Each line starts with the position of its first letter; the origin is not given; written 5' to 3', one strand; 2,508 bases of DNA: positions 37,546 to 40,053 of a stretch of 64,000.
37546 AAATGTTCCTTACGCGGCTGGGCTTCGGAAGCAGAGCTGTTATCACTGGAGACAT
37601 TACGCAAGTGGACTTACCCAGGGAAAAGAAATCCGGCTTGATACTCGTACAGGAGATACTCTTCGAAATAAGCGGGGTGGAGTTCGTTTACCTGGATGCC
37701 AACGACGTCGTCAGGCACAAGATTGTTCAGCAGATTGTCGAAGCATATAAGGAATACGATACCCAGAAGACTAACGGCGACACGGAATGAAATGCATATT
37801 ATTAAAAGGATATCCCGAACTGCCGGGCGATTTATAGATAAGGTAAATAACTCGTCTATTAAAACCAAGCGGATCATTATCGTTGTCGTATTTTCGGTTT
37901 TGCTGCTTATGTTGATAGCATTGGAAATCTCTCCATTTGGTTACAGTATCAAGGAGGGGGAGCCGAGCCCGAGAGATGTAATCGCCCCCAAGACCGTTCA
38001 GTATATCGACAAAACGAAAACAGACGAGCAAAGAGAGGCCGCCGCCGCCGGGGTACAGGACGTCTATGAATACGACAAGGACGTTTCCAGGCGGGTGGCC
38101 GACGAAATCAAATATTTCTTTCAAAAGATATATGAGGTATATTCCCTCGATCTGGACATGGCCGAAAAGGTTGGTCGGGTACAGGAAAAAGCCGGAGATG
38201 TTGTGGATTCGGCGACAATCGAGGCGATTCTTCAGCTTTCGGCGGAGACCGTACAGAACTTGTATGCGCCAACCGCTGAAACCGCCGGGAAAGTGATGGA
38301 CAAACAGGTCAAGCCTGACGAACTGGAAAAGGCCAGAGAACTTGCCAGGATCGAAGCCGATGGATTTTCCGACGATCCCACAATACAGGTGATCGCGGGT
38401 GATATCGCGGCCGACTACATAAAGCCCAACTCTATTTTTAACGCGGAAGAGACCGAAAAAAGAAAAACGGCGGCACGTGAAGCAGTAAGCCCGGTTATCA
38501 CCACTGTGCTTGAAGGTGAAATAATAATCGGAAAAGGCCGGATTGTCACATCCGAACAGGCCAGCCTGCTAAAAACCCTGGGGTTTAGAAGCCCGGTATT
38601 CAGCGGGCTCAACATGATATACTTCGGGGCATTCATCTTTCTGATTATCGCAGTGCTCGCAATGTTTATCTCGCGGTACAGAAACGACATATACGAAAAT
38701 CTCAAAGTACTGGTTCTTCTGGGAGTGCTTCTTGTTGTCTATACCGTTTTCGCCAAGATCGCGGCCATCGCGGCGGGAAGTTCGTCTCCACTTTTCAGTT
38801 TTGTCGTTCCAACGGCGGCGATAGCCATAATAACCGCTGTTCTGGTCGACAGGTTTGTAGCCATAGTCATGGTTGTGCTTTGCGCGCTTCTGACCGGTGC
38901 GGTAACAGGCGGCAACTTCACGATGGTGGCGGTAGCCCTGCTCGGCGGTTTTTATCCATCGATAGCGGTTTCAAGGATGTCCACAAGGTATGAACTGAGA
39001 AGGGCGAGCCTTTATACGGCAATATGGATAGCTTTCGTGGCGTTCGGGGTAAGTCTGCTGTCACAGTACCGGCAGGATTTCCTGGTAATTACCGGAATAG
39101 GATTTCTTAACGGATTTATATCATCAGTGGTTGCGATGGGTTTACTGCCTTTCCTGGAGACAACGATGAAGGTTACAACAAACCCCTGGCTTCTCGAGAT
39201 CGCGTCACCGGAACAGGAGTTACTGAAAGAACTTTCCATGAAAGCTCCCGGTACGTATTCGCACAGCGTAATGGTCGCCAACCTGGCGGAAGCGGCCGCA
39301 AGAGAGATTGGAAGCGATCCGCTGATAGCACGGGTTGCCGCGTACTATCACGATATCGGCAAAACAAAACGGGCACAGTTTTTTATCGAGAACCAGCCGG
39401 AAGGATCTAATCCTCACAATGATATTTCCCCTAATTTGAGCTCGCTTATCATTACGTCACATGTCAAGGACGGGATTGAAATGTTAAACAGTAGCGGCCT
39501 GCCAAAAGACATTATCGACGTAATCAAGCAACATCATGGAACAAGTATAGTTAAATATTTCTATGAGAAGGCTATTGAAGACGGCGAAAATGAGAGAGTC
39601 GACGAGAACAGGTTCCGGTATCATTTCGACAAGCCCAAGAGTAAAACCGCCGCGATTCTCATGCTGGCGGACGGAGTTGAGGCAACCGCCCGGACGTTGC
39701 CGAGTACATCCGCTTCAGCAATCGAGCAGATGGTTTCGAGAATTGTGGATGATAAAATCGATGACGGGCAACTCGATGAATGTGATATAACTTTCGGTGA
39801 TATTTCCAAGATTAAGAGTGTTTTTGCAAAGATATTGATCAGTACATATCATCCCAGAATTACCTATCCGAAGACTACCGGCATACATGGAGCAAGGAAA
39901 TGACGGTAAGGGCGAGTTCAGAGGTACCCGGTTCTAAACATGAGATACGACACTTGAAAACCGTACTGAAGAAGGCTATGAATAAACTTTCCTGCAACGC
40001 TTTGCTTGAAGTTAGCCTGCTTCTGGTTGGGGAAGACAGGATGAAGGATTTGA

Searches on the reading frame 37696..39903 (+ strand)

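Call 30: search_protein_families(library=pfam, proteins=[window:37696-39903:+], max_evalue=0.00001)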
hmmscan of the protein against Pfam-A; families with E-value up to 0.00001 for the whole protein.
window:37696-39903:+ (735 aa): 3 families
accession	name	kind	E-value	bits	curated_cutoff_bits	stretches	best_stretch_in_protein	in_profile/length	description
PF07697.16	7TMR-HDED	-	3.2e-46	158.5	27.6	1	86-296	1-221/224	7TM-HD extracellular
PF07698.17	7TM-7TMR_HD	-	3.1e-31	109.2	29.4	1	310-495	7-190/190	7TM receptor with intracellular HD hydrolase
PF01966.28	HD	-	5.4e-17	62.6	22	1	520-663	1-115/116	HD domain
